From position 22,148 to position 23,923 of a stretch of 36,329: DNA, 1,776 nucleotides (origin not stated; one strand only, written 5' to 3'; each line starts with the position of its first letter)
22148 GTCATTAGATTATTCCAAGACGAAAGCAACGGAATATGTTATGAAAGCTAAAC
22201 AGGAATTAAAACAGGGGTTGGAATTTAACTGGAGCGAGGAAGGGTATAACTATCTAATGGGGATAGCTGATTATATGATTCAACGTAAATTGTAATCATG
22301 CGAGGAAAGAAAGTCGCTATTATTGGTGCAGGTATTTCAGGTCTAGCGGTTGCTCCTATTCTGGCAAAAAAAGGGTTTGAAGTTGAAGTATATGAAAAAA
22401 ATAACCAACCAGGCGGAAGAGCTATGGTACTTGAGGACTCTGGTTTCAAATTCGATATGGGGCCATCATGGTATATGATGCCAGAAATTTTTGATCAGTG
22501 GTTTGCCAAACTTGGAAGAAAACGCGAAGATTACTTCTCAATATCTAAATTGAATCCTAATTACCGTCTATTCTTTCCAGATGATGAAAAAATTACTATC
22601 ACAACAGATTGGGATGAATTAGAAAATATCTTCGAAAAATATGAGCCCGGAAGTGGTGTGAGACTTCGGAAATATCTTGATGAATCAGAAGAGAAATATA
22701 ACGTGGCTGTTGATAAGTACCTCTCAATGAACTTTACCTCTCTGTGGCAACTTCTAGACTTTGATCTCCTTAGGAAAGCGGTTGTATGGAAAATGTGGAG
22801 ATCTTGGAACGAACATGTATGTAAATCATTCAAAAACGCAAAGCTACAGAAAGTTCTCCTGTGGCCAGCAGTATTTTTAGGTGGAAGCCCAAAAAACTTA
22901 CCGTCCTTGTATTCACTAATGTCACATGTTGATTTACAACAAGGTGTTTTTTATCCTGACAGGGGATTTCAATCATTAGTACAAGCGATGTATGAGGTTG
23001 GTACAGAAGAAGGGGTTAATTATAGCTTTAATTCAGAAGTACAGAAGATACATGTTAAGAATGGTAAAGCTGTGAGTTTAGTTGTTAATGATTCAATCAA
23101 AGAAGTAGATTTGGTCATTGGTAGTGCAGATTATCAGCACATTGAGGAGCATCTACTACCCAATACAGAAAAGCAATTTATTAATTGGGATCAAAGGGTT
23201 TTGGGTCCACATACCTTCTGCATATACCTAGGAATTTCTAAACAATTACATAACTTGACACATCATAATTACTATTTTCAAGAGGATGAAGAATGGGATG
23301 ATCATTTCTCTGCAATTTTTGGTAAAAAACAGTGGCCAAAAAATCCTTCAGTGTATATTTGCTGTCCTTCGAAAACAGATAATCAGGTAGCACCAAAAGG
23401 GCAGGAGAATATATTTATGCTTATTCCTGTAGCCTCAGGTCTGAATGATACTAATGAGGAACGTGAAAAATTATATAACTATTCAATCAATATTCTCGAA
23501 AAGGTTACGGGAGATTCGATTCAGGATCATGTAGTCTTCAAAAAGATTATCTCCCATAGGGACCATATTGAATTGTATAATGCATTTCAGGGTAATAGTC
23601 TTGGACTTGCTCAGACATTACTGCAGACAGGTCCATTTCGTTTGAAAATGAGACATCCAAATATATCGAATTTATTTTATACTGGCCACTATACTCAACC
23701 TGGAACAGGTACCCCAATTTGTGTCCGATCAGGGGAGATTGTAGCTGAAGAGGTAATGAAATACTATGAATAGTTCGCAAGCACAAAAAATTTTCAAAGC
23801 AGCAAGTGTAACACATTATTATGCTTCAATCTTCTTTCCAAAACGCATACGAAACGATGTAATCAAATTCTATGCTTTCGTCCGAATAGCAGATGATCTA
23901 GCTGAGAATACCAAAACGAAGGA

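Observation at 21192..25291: Complete, tightly overlapped C40 carotenoid operon (crtE-crtI-crtB-lycopene cyclase) in an apparently reduced genome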

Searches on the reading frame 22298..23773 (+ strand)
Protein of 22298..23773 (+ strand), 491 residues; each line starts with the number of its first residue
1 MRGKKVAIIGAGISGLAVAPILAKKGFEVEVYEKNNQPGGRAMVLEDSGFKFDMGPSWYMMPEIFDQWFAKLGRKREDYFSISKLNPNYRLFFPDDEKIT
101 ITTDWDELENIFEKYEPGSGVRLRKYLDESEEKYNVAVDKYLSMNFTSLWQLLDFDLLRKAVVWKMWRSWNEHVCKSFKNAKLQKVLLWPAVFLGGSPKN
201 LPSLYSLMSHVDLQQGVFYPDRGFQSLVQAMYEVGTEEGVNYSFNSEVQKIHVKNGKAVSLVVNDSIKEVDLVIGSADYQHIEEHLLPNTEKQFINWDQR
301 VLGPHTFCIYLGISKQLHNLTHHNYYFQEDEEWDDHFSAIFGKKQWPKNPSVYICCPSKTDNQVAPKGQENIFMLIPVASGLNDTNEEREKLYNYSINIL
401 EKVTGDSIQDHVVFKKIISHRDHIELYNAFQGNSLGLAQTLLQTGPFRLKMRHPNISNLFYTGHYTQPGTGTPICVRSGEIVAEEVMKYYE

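Call 3: search_protein_families(library=pfam, proteins=[window:22298-23773:+], max_evalue=0.01)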
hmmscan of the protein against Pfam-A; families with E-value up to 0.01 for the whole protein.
window:22298-23773:+ (491 aa): 14 families
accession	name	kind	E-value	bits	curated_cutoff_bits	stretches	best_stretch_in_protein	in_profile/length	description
PF01593.30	Amino_oxidase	-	3.9e-25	89.5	19.8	1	13-487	1-443/443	Flavin containing amine oxidoreductase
PF13450.12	NAD_binding_8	-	5.8e-15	55.8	21.9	1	8-69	1-62/68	NAD(P)-binding Rossmann-like domain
PF01266.30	DAO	-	2.8e-10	40.7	27.9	1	5-40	1-36/353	FAD dependent oxidoreductase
PF03486.20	HI0933_like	-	1.9e-06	28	50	1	5-40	2-37/244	HI0933-like protein Rossmann domain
PF00070.33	Pyr_redox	-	2.5e-05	25.1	22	1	5-39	1-35/82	Pyridine nucleotide-disulphide oxidoreductase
PF07992.20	Pyr_redox_2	-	8.4e-05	22.6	26.1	1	5-43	2-41/291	Pyridine nucleotide-disulphide oxidoreductase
PF01946.23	Thi4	-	0.00053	19.7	26.2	1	5-42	19-57/235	Thi4 family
PF21799.2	MurD-like_N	-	0.00097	19.8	27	1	4-44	1-41/88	Mur ligase MurD-like, N-terminal domain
PF02737.24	3HCDH_N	-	0.0022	18.4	22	1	5-37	1-33/180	3-hydroxyacyl-CoA dehydrogenase, NAD binding domain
PF01494.25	FAD_binding_3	-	0.0029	17.3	22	1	5-45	3-45/349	FAD binding domain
PF01210.29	NAD_Gly3P_dh_N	-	0.0053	17.2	23.1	0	5-36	1-32/158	NAD-dependent glycerol-3-phosphate dehydrogenase N-terminus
PF00890.30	FAD_binding_2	-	0.0065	16.1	20.4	0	6-40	2-36/414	FAD binding domain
PF00743.25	FMO-like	-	0.0087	15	22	0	4-41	2-39/532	Flavin-binding monooxygenase-like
PF12831.13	FAD_oxidored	-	0.0097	15.7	27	0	6-72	2-68/416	FAD dependent oxidoreductase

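Call 4: search_protein_families(library=ncbifam, proteins=[window:22298-23773:+], max_evalue=0.01)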
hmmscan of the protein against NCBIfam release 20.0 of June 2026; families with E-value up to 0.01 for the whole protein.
window:22298-23773:+ (491 aa): 75 families (the best 25 are shown)
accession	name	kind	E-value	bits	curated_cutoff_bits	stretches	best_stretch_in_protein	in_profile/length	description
NF058655.1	CrtID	equivalog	2.5e-178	593.8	640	1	6-483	1-478/478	bifunctional phytoene desaturase/3,4-desaturase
TIGR02734.1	crtI_fam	subfamily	4.6e-126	421.5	238.1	1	7-487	2-489/504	phytoene desaturase family protein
NF042421.1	hydcarot_desat_CrtD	equivalog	7e-67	225.9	500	1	4-486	2-483/487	1-hydroxycarotenoid 3,4-desaturase CrtD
NF045637.1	carotdesatCrtDProt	equivalog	3.1e-56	190.9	580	1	6-488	1-484/485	1-hydroxycarotenoid 3,4-desaturase CrtD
TIGR02733.1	desat_CrtD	equivalog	9.8e-21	74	549.7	2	4-58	2-56/492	C-3',4' desaturase CrtD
NF005560.0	PRK07233.1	equivalog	3.8e-18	65.5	252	2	5-52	2-49/435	hypothetical protein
TIGR02730.1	carot_isom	equivalog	1.6e-16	60.2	586.9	2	215-485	219-487/493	carotenoid isomerase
NF045689.1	BCarotKetCrtO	equivalog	7.5e-14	51.2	1000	2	1-44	1-44/563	beta-carotene ketolase CrtO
TIGR03467.1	HpnE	equivalog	4.6e-12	46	283.05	1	6-55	1-52/430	hydroxysqualene dehydroxylase HpnE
NF005547.0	PRK07208.1-3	equivalog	4.6e-12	45.4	380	2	4-57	5-58/465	hypothetical protein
NF005548.0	PRK07208.1-4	equivalog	4.5e-11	42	389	1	4-59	4-59/488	hypothetical protein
NF008843.0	PRK11883.1-3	equivalog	1.9e-10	40.4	406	1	4-60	2-60/424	protoporphyrinogen oxidase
NF009409.0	PRK12770.1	subfamily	2.7e-10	39.8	343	1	2-41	17-56/360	putative glutamate synthase subunit beta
TIGR00562.1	proto_IX_ox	equivalog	7.2e-10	38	97.85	1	4-57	3-58/470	protoporphyrinogen oxidase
NF008845.0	PRK11883.1-5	equivalog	5.5e-09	34.8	560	1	3-60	4-67/468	protoporphyrinogen oxidase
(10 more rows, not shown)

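Call 12: find_encoding_contigs(protein=window:22298-23773:+, flank=10000, max_places=8)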
Protein window:22298-23773:+ (491 aa): no gene with exactly this product is on record in the collection.

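Call 13: find_related_loci(query=window:22298-23773:+, collection=genome_contigs, flank=8000)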
Query window:22298-23773:+ (491 aa) in genome_contigs; peptide patterns used: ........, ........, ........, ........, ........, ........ (x = any residue, [..] = any of these).
81 stretches matched a pattern; 9 encode a relative of the query (tblastn E <= 1e-3); 9 distinct loci.
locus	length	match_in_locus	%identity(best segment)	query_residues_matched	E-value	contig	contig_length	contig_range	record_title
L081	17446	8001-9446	43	6-487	3e-139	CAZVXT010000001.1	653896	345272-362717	MAG TPA_asm: uncultured Candidatus Saccharibacteria bacterium isolate SRP285395_co2_267 genome assembly, contig: NODE_2_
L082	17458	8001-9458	41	5-488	1e-134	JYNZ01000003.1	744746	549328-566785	MAG: candidate division WS6 bacterium OLB20 TR69_WS6001CONTIG000003, whole genome shotgun sequence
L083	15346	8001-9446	40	4-487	5e-120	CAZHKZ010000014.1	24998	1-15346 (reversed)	MAG TPA_asm: uncultured Gammaproteobacteria bacterium isolate SRP278252_co2_13 genome assembly, contig: NODE_3958_length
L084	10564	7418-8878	40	4-487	3e-119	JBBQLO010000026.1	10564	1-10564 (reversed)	MAG: Parcubacteria group bacterium isolate Co_metawrap_489 Cmw_489_k141_5565061_length_10564_cov_10.0000, whole genome s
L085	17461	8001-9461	38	4-490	6e-117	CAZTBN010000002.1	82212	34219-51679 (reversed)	MAG TPA_asm: uncultured Pseudomonadales bacterium isolate SRP192927_co3_110 genome assembly, contig: NODE_438_length_822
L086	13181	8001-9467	38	1-486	1e-116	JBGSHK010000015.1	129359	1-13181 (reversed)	MAG: Candidatus Paceibacteria bacterium isolate JTS-AC102 k141_103756, whole genome shotgun sequence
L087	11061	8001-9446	39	4-487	2e-118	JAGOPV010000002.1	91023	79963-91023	MAG: Candidatus Levyibacteriota bacterium isolate Gw_Eff_bin_218 Gw_Eff_312_length_91023_cov_9.896299, whole genome shot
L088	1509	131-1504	38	16-476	1e-115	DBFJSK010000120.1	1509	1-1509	MAG TPA_asm: Tannerellaceae bacterium isolate MAG8560 contig120, whole genome shotgun sequence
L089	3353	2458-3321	38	4-294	4e-60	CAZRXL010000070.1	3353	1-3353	MAG TPA_asm: uncultured Gammaproteobacteria bacterium isolate SRP239243_co1_216 genome assembly, contig: NODE_50456_leng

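Call 14: find_homologous_proteins(query=window:22298-23773:+, max_evalue=1e-20)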
Query window:22298-23773:+ (491 aa): 1219 proteins with E <= 1e-20 among 7433 candidates; the best 120 are listed.
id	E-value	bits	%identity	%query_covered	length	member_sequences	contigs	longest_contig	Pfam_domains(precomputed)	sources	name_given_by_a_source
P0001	0.0e+0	1153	100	100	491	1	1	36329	PF01266.31,PF01593.31,PF13450.13,PF03486.21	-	-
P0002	1.2e-177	610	55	99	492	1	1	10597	PF01266.31,PF01593.31,PF13450.13,PF00890.31,PF07992.21,PF00070.34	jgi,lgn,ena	-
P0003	1.1e-172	593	53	96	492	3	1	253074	PF01266.31,PF01593.31,PF13450.13,PF00890.31,PF00070.34,PF06100.18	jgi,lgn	-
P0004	1.5e-158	547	49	99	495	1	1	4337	PF01946.24,PF01266.31,PF01593.31,PF13450.13,PF00890.31,PF07992.21,PF00070.34,PF03486.21,PF01134.29,PF01494.26,PF12831.14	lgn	-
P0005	8.5e-150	518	46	99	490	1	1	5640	PF01946.24,PF01266.31,PF01593.31,PF13450.13,PF00890.31,PF07992.21,PF13738.13,PF03486.21,PF01494.26,PF12831.14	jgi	jgi:1-hydroxy-2-isopentenylcarotenoid 3,4-desaturase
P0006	4.5e-144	499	44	100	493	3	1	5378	PF01266.31,PF01593.31,PF13450.13,PF00890.31,PF07992.21,PF00070.34,PF03486.21,PF00996.25,PF01494.26,PF12831.14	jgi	jgi:phytoene desaturase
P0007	6.5e-144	498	43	95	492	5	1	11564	PF01266.31,PF01593.31,PF13450.13,PF00890.31,PF07992.21,PF00070.34,PF03486.21,PF01494.26,PF12831.14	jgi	-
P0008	5.4e-143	495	44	99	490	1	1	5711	PF01266.31,PF01593.31,PF13450.13,PF00890.31,PF07992.21,PF00070.34,PF03486.21,PF06100.18,PF12831.14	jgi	jgi:phytoene desaturase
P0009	2.3e-142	493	44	100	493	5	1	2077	PF01946.24,PF01266.31,PF01593.31,PF13450.13,PF00890.31,PF07992.21,PF00070.34,PF03486.21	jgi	jgi:phytoene desaturase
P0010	5.4e-142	492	44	99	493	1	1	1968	PF01266.31,PF01593.31,PF13450.13,PF00890.31,PF07992.21,PF00070.34,PF03486.21,PF00996.25,PF01494.26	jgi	jgi:phytoene desaturase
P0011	3.6e-141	489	41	100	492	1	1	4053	PF01266.31,PF01593.31,PF13450.13,PF00890.31,PF07992.21,PF00070.34,PF13738.13,PF03486.21,PF00996.25,PF01494.26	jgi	jgi:phytoene desaturase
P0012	7.1e-140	485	44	96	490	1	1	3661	PF01266.31,PF01593.31,PF13450.13,PF00890.31,PF07992.21,PF00070.34,PF13738.13,PF03486.21,PF00996.25,PF12831.14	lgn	-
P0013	1.8e-139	484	45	99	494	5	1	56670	PF01266.31,PF01593.31,PF13450.13,PF00890.31,PF07992.21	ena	-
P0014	2.1e-139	484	42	96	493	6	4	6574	PF01266.31,PF01593.31,PF13450.13,PF00890.31,PF07992.21,PF00070.34,PF13738.13,PF03486.21,PF00996.25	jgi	jgi:phytoene desaturase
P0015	4.2e-139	483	42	99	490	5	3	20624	PF01266.31,PF01593.31,PF13450.13,PF00890.31,PF07992.21,PF00070.34,PF13738.13,PF03486.21,PF00996.25,PF12831.14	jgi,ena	-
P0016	4.3e-139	483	43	99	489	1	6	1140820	PF13450.13,PF07992.21,PF00070.34,PF03486.21,PF01134.29,PF01494.26,PF12831.14,PF01946.24,PF01266.31,PF01593.31,PF00890.31,PF00996.25,PF06100.18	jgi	jgi:phytoene desaturase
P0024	1.3e-136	474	44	99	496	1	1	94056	PF01266.31,PF01593.31,PF13450.13,PF00890.31,PF07992.21,PF00070.34,PF03486.21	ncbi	-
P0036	6.3e-135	469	43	99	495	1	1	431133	PF01266.31,PF01593.31,PF13450.13,PF00890.31,PF07992.21,PF00070.34,PF03486.21,PF01134.29,PF01494.26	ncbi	-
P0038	8.4e-135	468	41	99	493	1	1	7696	PF01266.31,PF01593.31,PF13450.13,PF00890.31,PF07992.21,PF00070.34,PF03486.21,PF00996.25,PF12831.14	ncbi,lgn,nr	ncbi:MAG: phytoene desaturase [Candidatus Thermoplasmatota archaeon]|nr:phytoene desaturase [Candida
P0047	7.9e-134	465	42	98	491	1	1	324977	PF01946.24,PF01266.31,PF01593.31,PF13450.13,PF00890.31,PF00070.34,PF03486.21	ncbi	-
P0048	9.7e-134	465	43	100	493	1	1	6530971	PF01946.24,PF01266.31,PF01593.31,PF13450.13,PF00890.31,PF07992.21,PF00070.34,PF13738.13,PF03486.21,PF01494.26,PF12831.14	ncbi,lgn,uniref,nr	ncbi:phytoene desaturase family protein [Mucilaginibacter sp. X5P1]|uniref:phytoene desaturase famil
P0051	1.5e-133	464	42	100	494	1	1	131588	PF01266.31,PF01593.31,PF13450.13,PF00890.31,PF07992.21,PF00070.34,PF03486.21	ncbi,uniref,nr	ncbi:phytoene desaturase [Pedobacter sp. HMF7647]|uniref:Phytoene desaturase n=1 Tax=Hufsiella arbor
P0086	6.1e-131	456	43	96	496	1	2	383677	PF01266.31,PF01593.31,PF13450.13,PF00890.31,PF07992.21,PF03486.21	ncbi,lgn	-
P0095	1.5e-130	454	43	97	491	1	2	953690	PF01266.31,PF01593.31,PF13450.13,PF00890.31,PF07992.21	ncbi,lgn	-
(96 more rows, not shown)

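Call 15: find_encoding_contigs(protein=P0003, flank=10000, max_places=3)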
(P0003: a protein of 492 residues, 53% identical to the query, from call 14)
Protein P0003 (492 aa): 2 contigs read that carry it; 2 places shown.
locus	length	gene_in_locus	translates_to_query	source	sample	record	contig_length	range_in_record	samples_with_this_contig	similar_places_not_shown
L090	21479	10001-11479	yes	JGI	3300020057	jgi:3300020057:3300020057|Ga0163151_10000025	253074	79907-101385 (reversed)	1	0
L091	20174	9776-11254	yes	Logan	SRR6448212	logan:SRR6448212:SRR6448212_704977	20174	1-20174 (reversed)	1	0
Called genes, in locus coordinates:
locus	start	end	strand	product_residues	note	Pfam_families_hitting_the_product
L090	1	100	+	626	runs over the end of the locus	PF19044:P-loop_TraG, PF01935:DUF87 (weak), PF12846:AAA_10, PF19044:P-loop_TraG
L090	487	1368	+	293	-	-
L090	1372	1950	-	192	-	-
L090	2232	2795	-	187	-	PF02525:Flavodoxin_2 (weak), PF03358:FMN_red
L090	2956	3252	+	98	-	PF04248:NTP_transf_9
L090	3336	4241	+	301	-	PF01699:Na_Ca_ex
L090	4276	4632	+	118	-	-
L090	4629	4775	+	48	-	-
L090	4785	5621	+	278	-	-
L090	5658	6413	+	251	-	PF04240:Caroten_synth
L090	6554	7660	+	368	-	PF07690:MFS_1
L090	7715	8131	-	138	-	PF01741:MscL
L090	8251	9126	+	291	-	PF00106:adh_short, PF08659:KR, PF13561:adh_short_C2, PF08643:DUF1776 (weak)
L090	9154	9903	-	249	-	PF08242:Methyltransf_12 (faint), PF13489:Methyltransf_23, PF13649:Methyltransf_25 (faint), PF08241:Methyltransf_11 (faint)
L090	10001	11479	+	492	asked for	PF00070:Pyr_redox (faint), PF00890:FAD_binding_2 (weak), PF01266:DAO (faint), PF01593:Amino_oxidase, PF06100:MCRA (faint), PF13450:NAD_binding_8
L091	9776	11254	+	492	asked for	PF00070:Pyr_redox (faint), PF00890:FAD_binding_2 (weak), PF01266:DAO (faint), PF01593:Amino_oxidase, PF06100:MCRA (faint), PF13450:NAD_binding_8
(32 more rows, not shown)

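Call 16: find_encoding_contigs(protein=P0002, flank=10000, max_places=3)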
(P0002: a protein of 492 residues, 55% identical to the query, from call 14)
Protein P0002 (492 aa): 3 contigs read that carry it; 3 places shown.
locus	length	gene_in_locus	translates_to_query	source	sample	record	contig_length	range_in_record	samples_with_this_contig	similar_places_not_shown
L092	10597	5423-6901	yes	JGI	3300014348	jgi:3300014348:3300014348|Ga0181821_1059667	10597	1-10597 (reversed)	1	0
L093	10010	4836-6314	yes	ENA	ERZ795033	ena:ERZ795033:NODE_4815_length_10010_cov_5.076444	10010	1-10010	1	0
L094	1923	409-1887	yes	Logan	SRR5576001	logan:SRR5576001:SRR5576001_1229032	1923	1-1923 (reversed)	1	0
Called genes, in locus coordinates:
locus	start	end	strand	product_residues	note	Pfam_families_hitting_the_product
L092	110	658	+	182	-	PF10502:Peptidase_S26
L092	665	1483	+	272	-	PF17762:HTH_ParB, PF23552:ParB_C (weak)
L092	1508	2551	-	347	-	-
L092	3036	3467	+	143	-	PF12802:MarR_2 (weak)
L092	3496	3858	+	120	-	PF08818:DUF1801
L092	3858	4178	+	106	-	PF00581:Rhodanese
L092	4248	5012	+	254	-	PF04240:Caroten_synth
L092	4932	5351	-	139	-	PF01741:MscL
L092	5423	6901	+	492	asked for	PF00070:Pyr_redox (faint), PF00890:FAD_binding_2, PF01266:DAO (weak), PF01593:Amino_oxidase, PF07992:Pyr_redox_2 (faint), PF13450:NAD_binding_8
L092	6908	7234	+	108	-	PF01035:DNA_binding_1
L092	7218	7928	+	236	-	PF08713:DNA_alkylation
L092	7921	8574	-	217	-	PF07853:DUF1648, PF13630:SdpI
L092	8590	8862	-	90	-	PF25213:HVO_A0261_N (weak), PF01022:HTH_5, PF12840:HTH_20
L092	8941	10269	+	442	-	PF01943:Polysacc_synt, PF13440:Polysacc_synt_3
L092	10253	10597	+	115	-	?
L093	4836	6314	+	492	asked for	PF00070:Pyr_redox (faint), PF00890:FAD_binding_2, PF01266:DAO (weak), PF01593:Amino_oxidase, PF07992:Pyr_redox_2 (faint), PF13450:NAD_binding_8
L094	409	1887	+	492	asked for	PF00070:Pyr_redox (faint), PF00890:FAD_binding_2, PF01266:DAO (weak), PF01593:Amino_oxidase, PF07992:Pyr_redox_2 (faint), PF13450:NAD_binding_8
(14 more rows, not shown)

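Call 36: search_protein_families(library=pfam, proteins=[L082:4746-5576:+, L082:5571-6197:-, L082:6262-7992:+, L082:10297-10998:+, L082:10919-11773:-, L082:12357-13604:-, L081:4055-5815:+, L081:5809-6441:+, L081:6882-7979:+, L081:11326-12162:+], max_evalue=0.001)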
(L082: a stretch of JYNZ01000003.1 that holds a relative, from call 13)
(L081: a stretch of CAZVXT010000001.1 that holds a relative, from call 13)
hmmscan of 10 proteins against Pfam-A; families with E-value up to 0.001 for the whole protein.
L082:4746-5576:+ (276 aa): 0 families

L082:5571-6197:- (208 aa): 0 families

L082:6262-7992:+ (576 aa): 9 families
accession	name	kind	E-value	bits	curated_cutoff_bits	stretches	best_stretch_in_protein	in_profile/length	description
PF06966.17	DUF1295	-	5.9e-56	190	20.4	1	26-250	1-234/235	Protein of unknown function (DUF1295)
PF00561.26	Abhydrolase_1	-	1.1e-27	97.7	25.8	1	326-442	1-114/245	alpha/beta hydrolase fold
PF12697.13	Abhydrolase_6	-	5.3e-21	76.7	26.3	1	328-568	1-215/217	Alpha/beta hydrolase family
PF12146.15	Hydrolase_4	-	5.1e-13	49.3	27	1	325-440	4-125/239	Serine aminopeptidase, S33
PF01738.24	DLH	-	2.1e-05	24.7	21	1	321-418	9-99/217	Dienelactone hydrolase family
PF06342.18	DUF1057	-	3.3e-05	23.5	21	1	324-458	33-168/297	Alpha/beta hydrolase of unknown function (DUF1057)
PF02544.21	Steroid_dh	-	0.00013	22.4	22.6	1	146-215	43-114/150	3-oxo-5-alpha-steroid 4-dehydrogenase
PF06821.19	Ser_hydrolase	-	0.0002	21.8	22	0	364-432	24-98/172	Serine hydrolase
PF04191.18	PEMT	-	0.00023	22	25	1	127-227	4-91/105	Phospholipid methyltransferase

L082:10297-10998:+ (233 aa): 1 family
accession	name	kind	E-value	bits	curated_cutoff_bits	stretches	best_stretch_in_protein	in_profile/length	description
PF18916.5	Lycopene_cyc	-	5.2e-29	101.1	27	2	131-219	4-91/92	Lycopene cyclase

L082:10919-11773:- (284 aa): 2 families
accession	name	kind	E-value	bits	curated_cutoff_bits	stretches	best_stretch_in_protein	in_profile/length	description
PF00535.33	Glycos_transf_2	-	5.8e-18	65.8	23.3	1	48-151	3-108/168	Glycosyl transferase family 2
PF10111.15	Glyco_tranf_2_2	-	0.00036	20.5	27.3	1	48-131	3-92/276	Glycosyltransferase like family 2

L082:12357-13604:- (415 aa): 0 families

L081:4055-5815:+ (586 aa): 2 families
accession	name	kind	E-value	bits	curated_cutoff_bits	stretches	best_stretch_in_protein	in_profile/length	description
PF20990.2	DUF2207_C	-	5.7e-40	138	33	1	290-520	3-247/247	Predicted membrane protein (DUF2207) C-terminal domain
PF09972.14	DUF2207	-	6.4e-31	108.3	24.4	1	49-234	1-170/172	Predicted membrane protein (DUF2207) N-terminal domain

L081:5809-6441:+ (210 aa): 3 families
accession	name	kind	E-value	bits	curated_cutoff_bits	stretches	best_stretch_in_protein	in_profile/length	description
PF13483.12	Lactamase_B_3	-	5.1e-21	75.8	24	1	7-174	4-160/160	Beta-lactamase superfamily domain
PF12706.13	Lactamase_B_2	-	1.3e-07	31.8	27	1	22-174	3-199/200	Beta-lactamase superfamily domain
PF00753.33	Lactamase_B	-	1.2e-06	29.1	22.7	1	9-50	5-57/196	Metallo-beta-lactamase superfamily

L081:6882-7979:+ (365 aa): 1 family
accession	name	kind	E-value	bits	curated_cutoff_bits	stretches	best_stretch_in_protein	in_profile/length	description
PF13664.11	DUF4149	-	0.00092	19.9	24.6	0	270-327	42-101/102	Domain of unknown function (DUF4149)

L081:11326-12162:+ (278 aa): 1 family
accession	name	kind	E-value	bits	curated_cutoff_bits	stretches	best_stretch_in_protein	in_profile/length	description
PF01040.23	UbiA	-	1.4e-21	77.4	34.2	1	21-253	4-239/250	UbiA prenyltransferase family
